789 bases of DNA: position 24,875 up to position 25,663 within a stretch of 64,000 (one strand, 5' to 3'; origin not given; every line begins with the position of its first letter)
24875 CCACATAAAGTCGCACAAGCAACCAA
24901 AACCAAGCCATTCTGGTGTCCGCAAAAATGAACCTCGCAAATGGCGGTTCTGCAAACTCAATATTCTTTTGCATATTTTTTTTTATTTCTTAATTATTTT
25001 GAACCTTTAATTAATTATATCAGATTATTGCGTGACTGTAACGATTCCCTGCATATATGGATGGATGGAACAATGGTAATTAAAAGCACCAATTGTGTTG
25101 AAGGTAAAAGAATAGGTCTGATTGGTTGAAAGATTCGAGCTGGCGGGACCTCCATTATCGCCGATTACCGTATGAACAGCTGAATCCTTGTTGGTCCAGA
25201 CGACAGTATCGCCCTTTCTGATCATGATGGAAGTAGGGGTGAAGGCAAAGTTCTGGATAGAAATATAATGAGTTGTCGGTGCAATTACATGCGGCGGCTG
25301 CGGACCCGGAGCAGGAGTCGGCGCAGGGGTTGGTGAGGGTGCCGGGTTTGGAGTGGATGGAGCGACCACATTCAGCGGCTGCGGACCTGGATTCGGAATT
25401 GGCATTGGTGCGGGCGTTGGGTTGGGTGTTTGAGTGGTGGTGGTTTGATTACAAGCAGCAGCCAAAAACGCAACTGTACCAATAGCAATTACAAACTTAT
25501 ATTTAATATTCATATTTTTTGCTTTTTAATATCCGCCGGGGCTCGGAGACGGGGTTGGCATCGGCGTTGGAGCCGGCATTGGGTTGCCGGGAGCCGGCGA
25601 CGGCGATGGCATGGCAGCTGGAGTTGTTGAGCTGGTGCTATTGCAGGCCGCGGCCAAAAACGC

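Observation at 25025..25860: Tandem triplication of the cupredoxin 5' end: two truncated lipoprotein-leader mini-ORFs precede the full gene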

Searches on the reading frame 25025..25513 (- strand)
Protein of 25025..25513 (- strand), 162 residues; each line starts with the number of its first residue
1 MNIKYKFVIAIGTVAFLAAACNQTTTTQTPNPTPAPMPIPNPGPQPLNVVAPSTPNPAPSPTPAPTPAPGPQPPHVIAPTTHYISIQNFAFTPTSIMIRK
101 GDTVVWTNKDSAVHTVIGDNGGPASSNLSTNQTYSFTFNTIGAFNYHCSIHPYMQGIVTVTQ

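Call 9: search_protein_families(library=pfam, proteins=[window:25025-25513:-], max_evalue=0.01)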
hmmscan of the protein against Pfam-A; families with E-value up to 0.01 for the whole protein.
window:25025-25513:- (162 aa): 3 families
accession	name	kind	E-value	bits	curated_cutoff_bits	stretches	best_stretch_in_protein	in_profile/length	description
PF00127.26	Copper-bind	-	4e-08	34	21.2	1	85-160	8-98/99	Copper binding proteins, plastocyanin/azurin family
PF13473.12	Cupredoxin_1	-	6.6e-08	33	27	1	79-160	20-104/104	Cupredoxin-like domain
PF05887.16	Trypan_PARP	-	0.0031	17.9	100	1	22-73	55-109/134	Procyclic acidic repetitive protein (PARP)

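Call 12: find_encoding_contigs(protein=window:25025-25513:-, flank=5000, max_places=10)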
Protein window:25025-25513:- (162 aa): 2 contigs read that carry it; 1 place shown.
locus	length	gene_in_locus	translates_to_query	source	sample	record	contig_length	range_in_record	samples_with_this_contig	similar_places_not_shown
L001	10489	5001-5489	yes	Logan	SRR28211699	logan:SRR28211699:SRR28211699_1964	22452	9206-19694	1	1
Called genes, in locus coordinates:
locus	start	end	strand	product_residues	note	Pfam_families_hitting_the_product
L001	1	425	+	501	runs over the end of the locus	PF00535:Glycos_transf_2, PF13641:Glyco_tranf_2_3, PF13506:Glyco_transf_21, PF13632:Glyco_trans_2_3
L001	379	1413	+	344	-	PF13439:Glyco_transf_4, PF00534:Glycos_transf_1, PF13692:Glyco_trans_1_4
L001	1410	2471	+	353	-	PF20706:GT4-conflict (faint), PF13439:Glyco_transf_4, PF13579:Glyco_trans_4_4 (weak), PF00534:Glycos_transf_1, PF13692:Glyco_trans_1_4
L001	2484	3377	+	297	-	PF02353:CMAS, PF01209:Ubie_methyltran, PF13489:Methyltransf_23, PF01728:FtsJ (weak), PF13847:Methyltransf_31, PF08241:Methyltransf_11, PF08242:Methyltransf_12, PF13649:Methyltransf_25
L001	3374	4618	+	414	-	PF01946:Thi4 (weak), PF00070:Pyr_redox (faint), PF00890:FAD_binding_2 (weak), PF01266:DAO, PF01494:FAD_binding_3 (weak), PF03486:HI0933_like (faint), PF07992:Pyr_redox_2 (weak), PF13450:NAD_binding_8 (weak), +1 more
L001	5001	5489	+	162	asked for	PF13473:Cupredoxin_1, PF00127:Copper-bind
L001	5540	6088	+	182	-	PF07681:DoxX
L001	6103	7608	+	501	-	PF09992:NAGPA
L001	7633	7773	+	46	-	-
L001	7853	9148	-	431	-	PF02844:GARS_N, PF01071:GARS_A, PF02655:ATP-grasp_3 (weak), PF02843:GARS_C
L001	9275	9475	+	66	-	PF04070:DUF378 (weak)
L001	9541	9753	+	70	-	PF18893:DUF5652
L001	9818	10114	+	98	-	PF02700:PurS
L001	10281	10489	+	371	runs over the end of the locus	PF00586:AIRS (weak), PF02769:AIRS_C (weak)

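Call 13: find_homologous_proteins(query=window:25025-25513:-)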
Query window:25025-25513:- (162 aa): 282 proteins with E <= 0.001 among 3720 candidates; the best 120 are listed.
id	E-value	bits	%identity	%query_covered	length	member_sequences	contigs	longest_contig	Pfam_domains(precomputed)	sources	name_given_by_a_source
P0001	1.2e-100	353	100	100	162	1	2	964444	PF00127.27,PF13473.13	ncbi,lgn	ncbi:MAG: cupredoxin family copper-binding protein [Candidatus Doudnabacteria bacterium]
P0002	4.7e-41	159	68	52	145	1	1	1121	PF00127.27,PF13473.13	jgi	jgi:amicyanin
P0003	1.2e-39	154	62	52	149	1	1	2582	PF00127.27,PF13473.13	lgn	-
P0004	1.0e-35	141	64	50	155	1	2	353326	PF00127.27,PF13473.13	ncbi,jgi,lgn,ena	-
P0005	1.2e-34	138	59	62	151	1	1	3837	PF00127.27,PF13473.13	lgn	-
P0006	1.3e-34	138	68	49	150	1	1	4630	PF00127.27,PF13473.13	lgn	-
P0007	2.6e-34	137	68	50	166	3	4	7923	PF00127.27,PF13473.13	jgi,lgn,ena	jgi:plastocyanin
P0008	2.1e-33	134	64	50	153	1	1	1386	PF00127.27,PF13473.13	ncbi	-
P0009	2.9e-33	133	64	54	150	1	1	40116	PF00127.27,PF13473.13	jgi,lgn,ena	-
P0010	3.1e-33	133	64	65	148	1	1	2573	PF00127.27,PF13473.13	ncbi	-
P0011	4.3e-33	133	62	51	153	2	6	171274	PF00127.27,PF13473.13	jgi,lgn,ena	jgi:plastocyanin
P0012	5.8e-32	129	56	75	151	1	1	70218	PF00127.27,PF13473.13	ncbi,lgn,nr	ncbi:MAG: cupredoxin domain-containing protein [Candidatus Liptonbacteria bacterium]|nr:cupredoxin d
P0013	1.2e-31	128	48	99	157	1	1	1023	PF00127.27,PF13473.13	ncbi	-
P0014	1.3e-31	128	70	52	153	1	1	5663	PF00127.27,PF13473.13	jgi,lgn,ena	-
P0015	2.2e-31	127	62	62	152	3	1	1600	PF00127.27,PF13473.13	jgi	jgi:plastocyanin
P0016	5.0e-31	126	58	68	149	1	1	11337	PF00127.27,PF13473.13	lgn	-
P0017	9.1e-31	125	56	71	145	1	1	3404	PF00127.27,PF13473.13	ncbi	-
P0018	1.9e-30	124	58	70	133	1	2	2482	PF00127.27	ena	-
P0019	2.7e-30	124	55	65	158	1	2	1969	PF00127.27,PF13473.13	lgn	-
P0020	8.0e-30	122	56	69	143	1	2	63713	PF00127.27,PF13473.13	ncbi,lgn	-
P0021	1.3e-29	121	62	49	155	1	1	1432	PF00127.27,PF13473.13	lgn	-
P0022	1.4e-29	121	62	48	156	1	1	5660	PF00127.27,PF13473.13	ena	-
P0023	1.8e-29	121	59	62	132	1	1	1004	PF00127.27,PF13473.13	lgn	-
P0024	3.9e-29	120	52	74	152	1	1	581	PF00127.27,PF13473.13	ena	-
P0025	5.3e-29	120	60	56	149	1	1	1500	PF00127.27,PF13473.13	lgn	-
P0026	1.2e-28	118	58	65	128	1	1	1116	PF00127.27,PF13473.13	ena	-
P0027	1.3e-28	118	64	50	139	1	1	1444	PF00127.27,PF13473.13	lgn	-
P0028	1.8e-28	118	63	49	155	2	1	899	PF00127.27,PF13473.13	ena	-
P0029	2.0e-28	118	63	51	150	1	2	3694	PF00127.27,PF13473.13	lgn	-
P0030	2.1e-28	118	63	49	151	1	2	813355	PF00127.27,PF13473.13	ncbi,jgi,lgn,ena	ncbi:MAG: cupredoxin family copper-binding protein [Candidatus Paceibacterota bacterium]|jgi:plastoc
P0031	8.9e-28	116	60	52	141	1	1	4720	PF00127.27,PF13473.13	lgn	-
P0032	1.8e-27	115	53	70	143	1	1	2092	PF00127.27,PF13473.13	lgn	-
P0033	2.8e-27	114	56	66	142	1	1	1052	PF00127.27,PF13473.13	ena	-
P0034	9.6e-27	112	54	69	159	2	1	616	PF00127.27,PF13473.13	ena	-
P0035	1.1e-26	112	51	69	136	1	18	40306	PF00127.27,PF13473.13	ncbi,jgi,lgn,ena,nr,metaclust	ncbi:MAG: Blue (Type 1) copper domain protein [Parcubacteria group bacterium GW2011_GWB1_36_5]|nr:MA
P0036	1.1e-26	112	48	86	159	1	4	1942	PF00127.27,PF13473.13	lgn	-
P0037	1.4e-26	112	63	51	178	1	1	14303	PF00127.27,PF13473.13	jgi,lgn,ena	-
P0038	3.3e-26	110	53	57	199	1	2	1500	PF00127.27,PF13473.13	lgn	-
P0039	1.0e-25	109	59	60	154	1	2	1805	PF00127.27,PF13473.13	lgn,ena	-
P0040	1.7e-25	108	58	49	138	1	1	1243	PF00127.27,PF13473.13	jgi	jgi:plastocyanin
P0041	2.6e-25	108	63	49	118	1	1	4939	PF00127.27,PF13473.13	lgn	-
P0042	3.4e-25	107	63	51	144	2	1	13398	PF00127.27,PF13473.13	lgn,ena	-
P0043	3.7e-25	107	59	49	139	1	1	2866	PF00127.27,PF13473.13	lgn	-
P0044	8.2e-25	106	63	48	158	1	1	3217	PF00127.27,PF13473.13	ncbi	-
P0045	1.2e-24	105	56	49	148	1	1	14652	PF00127.27,PF13473.13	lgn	-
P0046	1.7e-24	105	61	49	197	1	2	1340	PF00127.27,PF13473.13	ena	-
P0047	2.1e-24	105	58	58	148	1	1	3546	PF00127.27,PF13473.13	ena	-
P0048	2.4e-24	104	62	49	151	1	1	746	PF00127.27,PF13473.13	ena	-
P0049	2.6e-24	104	51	64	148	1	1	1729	PF00127.27,PF13473.13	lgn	-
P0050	3.4e-24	104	63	46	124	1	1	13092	PF00127.27,PF13473.13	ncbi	-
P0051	4.7e-24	103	59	57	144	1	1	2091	PF00127.27,PF13473.13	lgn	-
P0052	5.9e-24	103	51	51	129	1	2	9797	PF00127.27,PF13473.13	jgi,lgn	jgi:plastocyanin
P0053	1.1e-23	102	61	51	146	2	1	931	PF00127.27,PF13473.13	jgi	-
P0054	1.3e-23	102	63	46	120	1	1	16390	PF00127.27,PF13473.13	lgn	-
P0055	1.5e-23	102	45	67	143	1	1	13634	PF00127.27,PF13473.13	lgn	-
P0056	1.8e-23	102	49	57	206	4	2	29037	PF00127.27,PF13473.13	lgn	-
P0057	1.8e-23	102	47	64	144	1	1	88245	PF00127.27,PF13473.13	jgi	jgi:amicyanin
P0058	2.1e-23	101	51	67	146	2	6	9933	PF00127.27,PF13473.13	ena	-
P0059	2.7e-23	101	54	60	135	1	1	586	PF00127.27,PF13473.13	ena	-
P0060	3.1e-23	101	60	49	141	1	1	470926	PF00127.27,PF13473.13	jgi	jgi:plastocyanin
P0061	3.7e-23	101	45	71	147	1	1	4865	PF00127.27,PF13473.13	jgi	jgi:plastocyanin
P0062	3.7e-23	101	62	49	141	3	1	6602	PF00127.27,PF13473.13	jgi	-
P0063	5.0e-23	100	62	49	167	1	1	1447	PF00127.27,PF13473.13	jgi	jgi:plastocyanin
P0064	6.1e-23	100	52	68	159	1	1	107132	PF00127.27,PF13473.13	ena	-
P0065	9.1e-23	99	60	49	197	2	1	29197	PF00127.27,PF13473.13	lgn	-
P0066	1.7e-22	98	57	50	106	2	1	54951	PF00127.27,PF13473.13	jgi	jgi:plastocyanin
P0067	2.1e-22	98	53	64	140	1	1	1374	PF00127.27,PF13473.13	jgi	jgi:plastocyanin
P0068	2.7e-22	98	61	51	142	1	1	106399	PF00127.27,PF13473.13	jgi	jgi:plastocyanin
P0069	2.7e-22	98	38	94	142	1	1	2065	PF00127.27,PF13473.13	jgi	jgi:plastocyanin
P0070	3.3e-22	97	39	94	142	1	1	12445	PF00127.27,PF13473.13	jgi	jgi:plastocyanin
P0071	3.7e-22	97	61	49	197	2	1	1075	PF00127.27,PF13473.13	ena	-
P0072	6.1e-22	97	35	99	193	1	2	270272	PF00127.27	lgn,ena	-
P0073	6.1e-22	97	47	67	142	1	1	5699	PF00127.27,PF13473.13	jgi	jgi:amicyanin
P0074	6.4e-22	96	58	48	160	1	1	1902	PF00127.27,PF13473.13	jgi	-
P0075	7.4e-22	96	53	56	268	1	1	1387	PF00127.27,PF24298.2,PF13473.13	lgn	-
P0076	7.5e-22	96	63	49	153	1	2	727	PF00127.27,PF13473.13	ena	-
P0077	8.1e-22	96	56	49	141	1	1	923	PF00127.27,PF13473.13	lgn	-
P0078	8.8e-22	96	59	51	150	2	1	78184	PF00127.27,PF13473.13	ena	-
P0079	9.3e-22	96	57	51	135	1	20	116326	PF00127.27,PF13473.13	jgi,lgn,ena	-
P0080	1.2e-21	96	57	51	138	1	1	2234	PF00127.27,PF13473.13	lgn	-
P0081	1.2e-21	96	39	100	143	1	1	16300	PF00127.27,PF13473.13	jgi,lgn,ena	-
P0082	1.5e-21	95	57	51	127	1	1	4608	PF00127.27,PF13473.13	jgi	-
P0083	1.9e-21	95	47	72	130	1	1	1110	PF00127.27,PF13473.13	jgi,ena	-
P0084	3.4e-21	94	59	48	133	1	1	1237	PF00127.27,PF13473.13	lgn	-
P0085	3.8e-21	94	62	44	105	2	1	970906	PF00127.27,PF13473.13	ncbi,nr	ncbi:hypothetical protein BEL04_14340 [Mucilaginibacter sp. PPCGB 2223]|nr:hypothetical protein BEL0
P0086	4.1e-21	94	56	48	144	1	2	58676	PF00127.27,PF13473.13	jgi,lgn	jgi:plastocyanin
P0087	4.2e-21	94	51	69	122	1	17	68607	PF00127.27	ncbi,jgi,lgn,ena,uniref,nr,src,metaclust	ncbi:MAG: hypothetical protein A2915_01970 [Candidatus Yanofskybacteria bacterium RIFCSPLOWO2_01_FUL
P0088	4.3e-21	94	58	48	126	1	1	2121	PF00127.27,PF13473.13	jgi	jgi:plastocyanin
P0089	5.2e-21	94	48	67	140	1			PF00127.27,PF13473.13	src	-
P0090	5.6e-21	93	57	51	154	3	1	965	PF00127.27,PF13473.13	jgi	-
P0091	6.1e-21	93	58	51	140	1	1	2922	PF00127.27,PF13473.13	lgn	-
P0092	6.7e-21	93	49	48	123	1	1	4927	PF00127.27,PF13473.13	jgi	jgi:plastocyanin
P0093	6.7e-21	93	61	48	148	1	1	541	PF00127.27,PF13473.13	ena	-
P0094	6.8e-21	93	57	49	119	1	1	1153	PF00127.27,PF13473.13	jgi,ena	-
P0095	7.2e-21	93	48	63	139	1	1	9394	PF00127.27,PF13473.13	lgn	-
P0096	7.3e-21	93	55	52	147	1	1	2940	PF00127.27,PF13473.13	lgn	-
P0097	8.2e-21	93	43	51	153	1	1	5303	PF00127.27,PF13473.13,PF27998.1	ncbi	-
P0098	8.4e-21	93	50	57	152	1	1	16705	PF00127.27,PF13473.13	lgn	-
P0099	9.7e-21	93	59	44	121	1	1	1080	PF00127.27,PF13473.13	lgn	-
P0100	9.8e-21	93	39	96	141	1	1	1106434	PF00127.27,PF13473.13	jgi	jgi:plastocyanin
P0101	1.1e-20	93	58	48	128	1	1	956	PF00127.27,PF13473.13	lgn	-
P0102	1.1e-20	92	59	48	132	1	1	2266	PF00127.27,PF13473.13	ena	-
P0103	1.2e-20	92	56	51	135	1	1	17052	PF00127.27,PF13473.13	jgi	jgi:plastocyanin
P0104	1.2e-20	92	57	48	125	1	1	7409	PF00127.27,PF13473.13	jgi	jgi:plastocyanin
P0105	1.3e-20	92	55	50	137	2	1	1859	PF00127.27,PF13473.13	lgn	-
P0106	1.4e-20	92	56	51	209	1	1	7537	PF00127.27,PF13473.13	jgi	jgi:plastocyanin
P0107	1.5e-20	92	55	52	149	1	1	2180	PF00127.27,PF13473.13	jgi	jgi:plastocyanin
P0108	1.6e-20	92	57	51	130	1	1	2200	PF00127.27,PF13473.13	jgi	jgi:plastocyanin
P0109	2.6e-20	91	56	51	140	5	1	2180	PF00127.27,PF13473.13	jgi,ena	-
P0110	2.9e-20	91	51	62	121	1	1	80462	PF00127.27,PF13473.13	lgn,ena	-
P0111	3.6e-20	91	51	49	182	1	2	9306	PF00127.27,PF13473.13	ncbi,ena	-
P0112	3.9e-20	91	57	48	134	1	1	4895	PF00127.27,PF13473.13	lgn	-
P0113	4.0e-20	91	59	51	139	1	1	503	PF00127.27,PF13473.13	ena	-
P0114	4.0e-20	91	50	66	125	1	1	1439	PF00127.27,PF13473.13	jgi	jgi:plastocyanin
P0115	4.6e-20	90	52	51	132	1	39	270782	PF00127.27,PF13473.13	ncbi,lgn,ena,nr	ncbi:cupredoxin family copper-binding protein [Candidatus Saccharibacteria bacterium]|nr:cupredoxin 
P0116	4.9e-20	90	57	51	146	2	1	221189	PF00127.27,PF13473.13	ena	-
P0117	6.1e-20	90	45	48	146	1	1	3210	PF00127.27,PF13473.13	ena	-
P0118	6.4e-20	90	52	48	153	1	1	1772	PF00127.27,PF13473.13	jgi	jgi:plastocyanin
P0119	7.1e-20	90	55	48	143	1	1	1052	PF00127.27,PF13473.13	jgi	-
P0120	7.8e-20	90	55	51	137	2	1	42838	PF00127.27,PF13473.13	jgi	-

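Call 15: list_cluster_members(proteins=[window:25719-25847:-, window:25529-25705:-, window:25025-25513:-])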
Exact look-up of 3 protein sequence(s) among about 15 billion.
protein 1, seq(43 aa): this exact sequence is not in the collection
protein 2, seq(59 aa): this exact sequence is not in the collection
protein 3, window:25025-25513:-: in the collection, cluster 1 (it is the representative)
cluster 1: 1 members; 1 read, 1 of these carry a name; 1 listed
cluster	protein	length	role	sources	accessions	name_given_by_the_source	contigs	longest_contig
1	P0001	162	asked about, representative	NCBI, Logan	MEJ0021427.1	MAG: cupredoxin family copper-binding protein [Candidatus Doudnabacteria bacterium]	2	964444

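Call 19: find_encoding_contigs(protein=P0003, flank=3000, max_places=4)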
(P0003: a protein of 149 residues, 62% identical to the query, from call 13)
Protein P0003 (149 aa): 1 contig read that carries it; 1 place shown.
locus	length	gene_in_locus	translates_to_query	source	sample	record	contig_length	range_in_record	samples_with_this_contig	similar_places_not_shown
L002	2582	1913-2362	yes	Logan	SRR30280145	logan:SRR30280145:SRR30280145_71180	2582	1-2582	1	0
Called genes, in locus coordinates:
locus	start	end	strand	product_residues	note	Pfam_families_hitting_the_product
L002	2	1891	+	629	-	?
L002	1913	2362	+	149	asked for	PF13473:Cupredoxin_1, PF00127:Copper-bind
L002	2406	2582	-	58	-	?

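Call 20: find_encoding_contigs(protein=P0002, flank=3000, max_places=4)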
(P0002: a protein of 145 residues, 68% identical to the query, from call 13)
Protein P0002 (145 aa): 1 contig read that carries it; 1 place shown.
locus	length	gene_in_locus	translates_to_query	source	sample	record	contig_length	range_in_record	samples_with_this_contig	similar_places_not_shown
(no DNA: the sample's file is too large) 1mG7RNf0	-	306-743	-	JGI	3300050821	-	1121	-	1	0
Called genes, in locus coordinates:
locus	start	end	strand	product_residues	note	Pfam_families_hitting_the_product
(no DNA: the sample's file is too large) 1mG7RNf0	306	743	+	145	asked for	PF13473:Cupredoxin_1, PF00127:Copper-bind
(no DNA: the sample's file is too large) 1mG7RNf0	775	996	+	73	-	PF02786:CPSase_L_D2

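Call 22: find_related_loci(query=A3, collection=genome_contigs, flank=3000)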
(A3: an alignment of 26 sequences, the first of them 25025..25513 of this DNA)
Query A3 (162 aa) in genome_contigs; peptide patterns used: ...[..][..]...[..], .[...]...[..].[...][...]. (x = any residue, [..] = any of these).
600 stretches matched a pattern (row limit reached: there are more); 566 encode a relative of the query (tblastn E <= 1e-3); the best 80 are kept; 80 distinct loci.
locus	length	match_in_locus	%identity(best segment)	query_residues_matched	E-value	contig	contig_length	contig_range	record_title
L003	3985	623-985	56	42-162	2e-36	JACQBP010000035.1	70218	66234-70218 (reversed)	MAG: Candidatus Liptonbacteria bacterium isolate NC_groundwater_945_Pr1_S-0.2um_45_49 Montesol18-Sp2_coassembly_scaffold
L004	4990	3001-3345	57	51-162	3e-36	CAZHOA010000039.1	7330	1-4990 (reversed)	MAG TPA_asm: uncultured Candidatus Saccharibacteria bacterium isolate SRP193066_co2_442 genome assembly, contig: NODE_52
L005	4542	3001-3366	48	30-160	2e-31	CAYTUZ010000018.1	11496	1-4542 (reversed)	MAG TPA_asm: uncultured Candidatus Saccharibacteria bacterium isolate binchicken_co50_16 genome assembly, contig: NODE_6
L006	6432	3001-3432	40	1-162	7e-30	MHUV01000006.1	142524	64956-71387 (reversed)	MAG: Candidatus Yonathbacteria bacterium RIFCSPLOWO2_01_FULL_43_27 rifcsplowo2_01_scaffold_406, whole genome shotgun seq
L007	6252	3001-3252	56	81-162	2e-27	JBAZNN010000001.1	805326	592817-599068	MAG: Candidatus Saccharimonadales bacterium isolate SO_2017_LW4_70 scaffold_13_c1_LW137-91_2017, whole genome shotgun se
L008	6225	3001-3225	63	86-160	1e-27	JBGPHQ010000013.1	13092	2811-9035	MAG: Patescibacteria group bacterium isolate OBJ_0618_7090110_354 k141_11733267_length_13092_cov_9.9688, whole genome sh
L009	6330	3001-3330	48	58-162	3e-27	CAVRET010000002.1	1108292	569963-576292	MAG: uncultured bacterium isolate MFD04463.bin.1.58 genome assembly, contig: contig_10051, whole genome shotgun sequence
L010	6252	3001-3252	57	81-162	3e-27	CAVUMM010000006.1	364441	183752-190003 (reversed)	MAG: uncultured Candidatus Saccharibacteria bacterium isolate MFD06435.bin.1.175 genome assembly, contig: contig_35922,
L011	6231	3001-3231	60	84-160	3e-27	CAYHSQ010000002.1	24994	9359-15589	MAG TPA_asm: uncultured Candidatus Saccharibacteria bacterium isolate ERP119705_co14_88 genome assembly, contig: NODE_16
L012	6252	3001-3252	55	80-162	4e-27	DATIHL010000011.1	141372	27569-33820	MAG TPA_asm: Candidatus Saccharimonadales bacterium isolate SMAG_U15637 k141_1112186, whole genome shotgun sequence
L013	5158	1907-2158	55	81-162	7e-27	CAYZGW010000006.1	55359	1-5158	MAG TPA_asm: uncultured Candidatus Saccharibacteria bacterium isolate SRP200132_co1_640 genome assembly, contig: NODE_89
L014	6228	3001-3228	61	84-160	2e-26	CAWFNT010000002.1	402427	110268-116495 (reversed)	MAG: uncultured Actinomycetes bacterium isolate MFD05942.bin.3.284 genome assembly, contig: contig_25005, whole genome s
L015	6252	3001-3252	56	81-162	4e-26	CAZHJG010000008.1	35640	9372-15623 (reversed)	MAG TPA_asm: uncultured Candidatus Saccharibacteria bacterium isolate SRP200132_co1_242 genome assembly, contig: NODE_20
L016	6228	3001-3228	58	84-160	5e-26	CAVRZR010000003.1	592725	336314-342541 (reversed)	MAG: uncultured Actinomycetes bacterium isolate MFD05942.bin.2.130 genome assembly, contig: contig_43510, whole genome s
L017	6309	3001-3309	48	58-160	7e-26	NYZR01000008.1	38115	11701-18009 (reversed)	MAG: Candidatus Pacearchaeota archaeon isolate ARS50 33135, whole genome shotgun sequence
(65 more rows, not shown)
